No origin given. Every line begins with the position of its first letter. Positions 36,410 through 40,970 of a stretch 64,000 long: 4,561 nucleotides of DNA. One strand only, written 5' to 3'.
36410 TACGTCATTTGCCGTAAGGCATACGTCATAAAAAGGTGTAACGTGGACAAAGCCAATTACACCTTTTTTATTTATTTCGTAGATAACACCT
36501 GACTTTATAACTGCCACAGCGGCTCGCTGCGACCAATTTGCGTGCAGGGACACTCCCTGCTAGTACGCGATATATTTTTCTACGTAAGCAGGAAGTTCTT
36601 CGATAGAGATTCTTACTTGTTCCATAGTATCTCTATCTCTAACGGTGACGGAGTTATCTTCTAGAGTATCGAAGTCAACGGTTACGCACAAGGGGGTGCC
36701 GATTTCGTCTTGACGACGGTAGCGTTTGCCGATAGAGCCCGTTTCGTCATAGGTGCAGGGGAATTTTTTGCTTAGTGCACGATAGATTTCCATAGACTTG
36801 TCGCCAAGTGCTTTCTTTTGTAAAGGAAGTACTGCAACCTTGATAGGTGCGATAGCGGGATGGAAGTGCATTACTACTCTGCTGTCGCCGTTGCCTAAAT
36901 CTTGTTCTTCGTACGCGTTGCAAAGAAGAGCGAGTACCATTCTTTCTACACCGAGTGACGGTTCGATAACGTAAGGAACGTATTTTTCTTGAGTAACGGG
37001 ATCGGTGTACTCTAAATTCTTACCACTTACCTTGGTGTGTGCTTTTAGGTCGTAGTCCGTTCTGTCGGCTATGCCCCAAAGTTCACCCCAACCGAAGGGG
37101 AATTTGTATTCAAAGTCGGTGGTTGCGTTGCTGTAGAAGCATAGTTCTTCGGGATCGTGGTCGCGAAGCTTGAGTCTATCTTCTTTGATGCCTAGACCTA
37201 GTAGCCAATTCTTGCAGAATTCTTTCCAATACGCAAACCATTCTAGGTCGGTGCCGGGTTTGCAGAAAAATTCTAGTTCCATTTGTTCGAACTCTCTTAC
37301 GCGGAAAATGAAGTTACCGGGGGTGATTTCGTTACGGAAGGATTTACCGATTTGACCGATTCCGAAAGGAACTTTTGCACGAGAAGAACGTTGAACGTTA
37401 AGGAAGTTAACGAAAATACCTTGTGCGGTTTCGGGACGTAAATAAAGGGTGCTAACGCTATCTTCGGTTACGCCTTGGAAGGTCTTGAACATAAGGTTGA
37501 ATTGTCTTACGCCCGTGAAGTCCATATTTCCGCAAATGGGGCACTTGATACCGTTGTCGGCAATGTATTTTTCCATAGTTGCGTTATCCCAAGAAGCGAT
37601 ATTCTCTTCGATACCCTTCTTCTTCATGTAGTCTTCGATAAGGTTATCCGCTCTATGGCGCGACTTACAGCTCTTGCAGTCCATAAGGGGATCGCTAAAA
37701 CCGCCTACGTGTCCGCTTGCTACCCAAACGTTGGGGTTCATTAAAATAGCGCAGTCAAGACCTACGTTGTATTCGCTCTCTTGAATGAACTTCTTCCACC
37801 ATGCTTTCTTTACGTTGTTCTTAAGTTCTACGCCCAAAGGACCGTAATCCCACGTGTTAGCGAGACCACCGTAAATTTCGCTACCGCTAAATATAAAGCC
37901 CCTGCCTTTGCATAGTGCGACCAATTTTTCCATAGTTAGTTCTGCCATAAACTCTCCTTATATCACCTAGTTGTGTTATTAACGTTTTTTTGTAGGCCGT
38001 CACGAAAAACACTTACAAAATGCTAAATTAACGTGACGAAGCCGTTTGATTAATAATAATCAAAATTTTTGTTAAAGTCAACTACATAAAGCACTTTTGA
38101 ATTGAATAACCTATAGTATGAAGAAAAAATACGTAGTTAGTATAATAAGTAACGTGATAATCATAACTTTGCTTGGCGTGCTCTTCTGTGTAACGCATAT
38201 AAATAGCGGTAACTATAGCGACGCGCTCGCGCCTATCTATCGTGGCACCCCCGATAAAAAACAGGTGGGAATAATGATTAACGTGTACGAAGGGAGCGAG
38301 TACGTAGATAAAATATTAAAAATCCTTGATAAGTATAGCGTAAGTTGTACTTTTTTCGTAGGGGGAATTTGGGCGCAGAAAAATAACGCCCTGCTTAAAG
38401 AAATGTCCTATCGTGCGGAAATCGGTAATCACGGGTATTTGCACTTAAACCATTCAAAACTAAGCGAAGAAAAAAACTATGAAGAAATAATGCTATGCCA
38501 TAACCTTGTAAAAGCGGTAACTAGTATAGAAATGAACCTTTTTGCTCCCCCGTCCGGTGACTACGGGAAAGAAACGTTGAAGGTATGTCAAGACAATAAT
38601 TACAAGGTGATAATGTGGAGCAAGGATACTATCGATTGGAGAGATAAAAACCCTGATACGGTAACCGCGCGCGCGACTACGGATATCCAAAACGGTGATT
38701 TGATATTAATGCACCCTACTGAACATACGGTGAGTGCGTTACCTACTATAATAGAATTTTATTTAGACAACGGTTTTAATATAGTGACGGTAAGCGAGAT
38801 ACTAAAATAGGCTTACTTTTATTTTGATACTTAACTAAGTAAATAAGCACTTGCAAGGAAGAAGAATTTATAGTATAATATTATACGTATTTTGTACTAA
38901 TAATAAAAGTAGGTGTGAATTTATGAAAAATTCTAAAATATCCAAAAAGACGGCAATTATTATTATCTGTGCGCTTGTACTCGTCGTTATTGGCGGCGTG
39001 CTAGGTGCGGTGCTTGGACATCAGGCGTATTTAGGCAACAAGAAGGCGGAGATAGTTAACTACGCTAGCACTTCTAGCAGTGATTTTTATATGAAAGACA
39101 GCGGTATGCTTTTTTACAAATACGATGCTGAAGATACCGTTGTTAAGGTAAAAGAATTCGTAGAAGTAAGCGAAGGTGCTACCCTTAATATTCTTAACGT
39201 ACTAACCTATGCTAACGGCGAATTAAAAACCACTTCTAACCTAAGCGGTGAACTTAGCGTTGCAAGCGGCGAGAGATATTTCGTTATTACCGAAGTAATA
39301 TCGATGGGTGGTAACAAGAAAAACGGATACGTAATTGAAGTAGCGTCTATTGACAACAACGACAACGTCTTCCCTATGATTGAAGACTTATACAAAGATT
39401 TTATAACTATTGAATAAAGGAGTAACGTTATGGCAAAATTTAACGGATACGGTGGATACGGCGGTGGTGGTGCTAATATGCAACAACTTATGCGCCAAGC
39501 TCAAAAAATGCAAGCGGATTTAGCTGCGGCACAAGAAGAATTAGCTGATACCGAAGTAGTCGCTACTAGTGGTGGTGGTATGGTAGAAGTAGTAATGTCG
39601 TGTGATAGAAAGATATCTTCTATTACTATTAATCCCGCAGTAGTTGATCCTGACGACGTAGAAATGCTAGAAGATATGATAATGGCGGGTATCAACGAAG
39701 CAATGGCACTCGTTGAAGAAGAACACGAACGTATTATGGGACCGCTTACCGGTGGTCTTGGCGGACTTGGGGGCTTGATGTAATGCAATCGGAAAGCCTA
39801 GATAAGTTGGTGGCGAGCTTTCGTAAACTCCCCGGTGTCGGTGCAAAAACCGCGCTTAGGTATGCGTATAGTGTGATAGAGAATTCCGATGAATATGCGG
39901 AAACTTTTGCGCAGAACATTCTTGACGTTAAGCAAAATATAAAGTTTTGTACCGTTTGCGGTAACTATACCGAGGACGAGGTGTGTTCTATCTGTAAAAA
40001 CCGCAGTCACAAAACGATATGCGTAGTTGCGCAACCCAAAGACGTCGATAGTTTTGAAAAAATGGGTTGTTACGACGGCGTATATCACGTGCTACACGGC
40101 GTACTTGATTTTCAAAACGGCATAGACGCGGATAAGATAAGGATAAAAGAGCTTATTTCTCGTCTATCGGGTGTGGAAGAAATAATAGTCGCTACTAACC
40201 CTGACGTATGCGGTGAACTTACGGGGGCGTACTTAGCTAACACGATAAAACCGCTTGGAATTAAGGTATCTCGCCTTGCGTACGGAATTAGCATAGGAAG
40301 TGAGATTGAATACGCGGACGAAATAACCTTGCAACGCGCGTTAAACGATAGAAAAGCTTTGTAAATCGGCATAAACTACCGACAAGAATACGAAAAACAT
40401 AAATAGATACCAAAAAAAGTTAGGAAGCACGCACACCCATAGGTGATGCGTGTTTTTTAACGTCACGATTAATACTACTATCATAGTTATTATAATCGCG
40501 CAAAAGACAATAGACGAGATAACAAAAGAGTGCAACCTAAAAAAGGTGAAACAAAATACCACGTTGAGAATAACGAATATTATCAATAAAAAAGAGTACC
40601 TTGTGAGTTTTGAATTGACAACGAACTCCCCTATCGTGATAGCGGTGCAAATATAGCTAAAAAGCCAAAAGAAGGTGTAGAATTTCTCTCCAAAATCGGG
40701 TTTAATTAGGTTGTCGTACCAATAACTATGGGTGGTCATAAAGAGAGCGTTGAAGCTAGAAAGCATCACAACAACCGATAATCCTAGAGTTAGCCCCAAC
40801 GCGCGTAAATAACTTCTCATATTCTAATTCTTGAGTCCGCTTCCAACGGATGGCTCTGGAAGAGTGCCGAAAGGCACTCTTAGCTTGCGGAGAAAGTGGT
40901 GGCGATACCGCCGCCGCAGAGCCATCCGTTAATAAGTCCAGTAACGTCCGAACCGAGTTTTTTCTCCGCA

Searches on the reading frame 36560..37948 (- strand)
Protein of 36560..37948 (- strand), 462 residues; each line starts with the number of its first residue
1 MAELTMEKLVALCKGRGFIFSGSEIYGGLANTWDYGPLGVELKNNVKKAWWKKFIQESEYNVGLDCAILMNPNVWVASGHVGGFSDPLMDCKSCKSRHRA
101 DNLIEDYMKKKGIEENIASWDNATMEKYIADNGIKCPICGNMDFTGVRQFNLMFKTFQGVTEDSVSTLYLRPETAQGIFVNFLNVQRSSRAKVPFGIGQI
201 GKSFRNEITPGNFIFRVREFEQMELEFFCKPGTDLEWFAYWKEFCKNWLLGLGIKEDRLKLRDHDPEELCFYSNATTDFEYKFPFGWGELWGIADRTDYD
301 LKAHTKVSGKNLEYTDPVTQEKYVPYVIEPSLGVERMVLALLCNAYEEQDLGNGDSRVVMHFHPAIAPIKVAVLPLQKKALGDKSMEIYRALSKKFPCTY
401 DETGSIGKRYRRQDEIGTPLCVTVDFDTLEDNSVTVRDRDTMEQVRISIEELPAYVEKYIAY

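Call 23: search_protein_families(library=pfam, proteins=[window:36560-37948:-], max_evalue=0.00001)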
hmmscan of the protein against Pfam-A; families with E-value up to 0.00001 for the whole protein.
window:36560-37948:- (462 aa): 2 families
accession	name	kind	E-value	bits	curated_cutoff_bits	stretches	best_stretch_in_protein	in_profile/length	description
PF03129.25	HGTP_anticodon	-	2.7e-23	82.4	21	1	370-458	1-93/94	Anticodon binding domain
PF00587.30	tRNA-synt_2b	-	7.9e-12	46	29.3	1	165-342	8-176/179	tRNA synthetase class II core domain (G, H, P, S and T)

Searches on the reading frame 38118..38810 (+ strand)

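Call 23: search_protein_families(library=pfam, proteins=[window:38118-38810:+], max_evalue=0.00001)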
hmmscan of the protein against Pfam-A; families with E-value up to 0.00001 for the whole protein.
window:38118-38810:+ (230 aa): 1 family
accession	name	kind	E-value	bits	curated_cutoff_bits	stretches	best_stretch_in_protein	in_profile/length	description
PF01522.26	Polysacc_deac_1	-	3.9e-22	79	23.1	1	43-164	2-123/124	Polysaccharide deacetylase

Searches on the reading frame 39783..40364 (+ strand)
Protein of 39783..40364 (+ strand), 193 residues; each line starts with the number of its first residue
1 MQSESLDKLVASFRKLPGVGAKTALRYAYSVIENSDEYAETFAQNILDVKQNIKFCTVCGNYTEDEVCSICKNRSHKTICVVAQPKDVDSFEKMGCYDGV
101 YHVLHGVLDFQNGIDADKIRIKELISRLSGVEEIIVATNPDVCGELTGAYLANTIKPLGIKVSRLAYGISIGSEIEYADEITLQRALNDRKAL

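Call 9: search_protein_families(library=pfam, proteins=[window:39783-40364:+], max_evalue=0.001)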
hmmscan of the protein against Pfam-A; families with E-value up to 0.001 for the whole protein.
window:39783-40364:+ (193 aa): 5 families
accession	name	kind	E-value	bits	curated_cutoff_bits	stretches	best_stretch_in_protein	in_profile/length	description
PF13662.12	Toprim_4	-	1.8e-18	66.9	25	1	78-166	2-85/85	Toprim domain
PF21176.3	RecR_HhH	-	8.8e-12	45.1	27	1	6-48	1-43/45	RecR, helix-hairpin-helix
PF01751.28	Toprim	-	1.4e-11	44.8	23.1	1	78-161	1-92/96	Toprim domain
PF21175.2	RecR_C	-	1.2e-10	41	22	1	168-191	1-24/24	RecR, C-terminal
PF02132.21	RecR_ZnF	-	1.2e-08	34.9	22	1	53-73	1-21/21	RecR, Cys4-zinc finger domain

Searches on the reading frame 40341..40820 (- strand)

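Call 9: search_protein_families(library=pfam, proteins=[window:40341-40820:-], max_evalue=0.001)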
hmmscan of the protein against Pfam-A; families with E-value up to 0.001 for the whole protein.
window:40341-40820:- (159 aa): 1 family
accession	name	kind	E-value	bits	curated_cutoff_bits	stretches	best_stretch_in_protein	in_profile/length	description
PF03073.20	TspO_MBR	-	2.9e-07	30.8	24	1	16-148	4-143/145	TspO/MBR family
